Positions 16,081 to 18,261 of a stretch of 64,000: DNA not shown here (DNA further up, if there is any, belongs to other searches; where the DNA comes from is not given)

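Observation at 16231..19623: ImcH-like and CbcL-like inner-membrane cytochromes encoded back-to-back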

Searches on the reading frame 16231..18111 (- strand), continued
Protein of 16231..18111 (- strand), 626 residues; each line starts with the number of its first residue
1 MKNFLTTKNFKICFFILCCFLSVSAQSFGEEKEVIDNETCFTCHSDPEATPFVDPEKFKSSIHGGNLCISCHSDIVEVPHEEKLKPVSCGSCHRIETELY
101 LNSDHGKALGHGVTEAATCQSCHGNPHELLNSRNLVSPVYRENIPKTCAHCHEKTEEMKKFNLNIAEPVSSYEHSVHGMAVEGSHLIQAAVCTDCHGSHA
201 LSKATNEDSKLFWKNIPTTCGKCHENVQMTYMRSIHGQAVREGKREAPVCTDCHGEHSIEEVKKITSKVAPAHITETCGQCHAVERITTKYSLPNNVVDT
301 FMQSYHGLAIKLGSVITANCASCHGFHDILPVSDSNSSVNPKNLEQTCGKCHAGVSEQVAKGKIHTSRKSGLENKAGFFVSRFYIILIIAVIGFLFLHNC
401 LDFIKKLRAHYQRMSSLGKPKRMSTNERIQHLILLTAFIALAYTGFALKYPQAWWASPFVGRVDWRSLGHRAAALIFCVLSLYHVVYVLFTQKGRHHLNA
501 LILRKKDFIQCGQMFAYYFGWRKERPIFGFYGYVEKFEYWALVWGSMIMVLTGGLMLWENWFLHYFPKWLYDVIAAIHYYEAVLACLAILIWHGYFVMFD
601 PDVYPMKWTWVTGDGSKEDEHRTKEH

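Call 71: fold_search(model_id=the predicted structure, library=pdb)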
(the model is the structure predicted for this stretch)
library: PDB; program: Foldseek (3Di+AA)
matches with E <= 10: 4; with E <= 0.001: 0
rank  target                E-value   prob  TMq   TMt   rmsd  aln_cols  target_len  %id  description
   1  1kqf_C                1.7e-01  0.99  0.20  0.48   9.1       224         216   16  FORMATE DEHYDROGENASE N FROM E. COLI (released 2002-03-15)
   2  8a2q_B                2.3e+00  0.04  0.10  0.07  25.1       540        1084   12  Structure of the DNA-bound FANCD2-FANCI complex containing phosphomimetic FANCI (released 2022-09-07)
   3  6hcy_A                7.8e+00  0.05  0.10  0.13  23.9       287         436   10  human STEAP4 bound to NADP, FAD, heme and Fe(III)-NTA. (released 2018-10-24)
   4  8pm6                  9.7e+00  0.03  0.11  0.09  22.7       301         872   13  Human bile salt export pump (BSEP) in complex with inhibitor GBM in nanodiscs (released 2023-11-22)
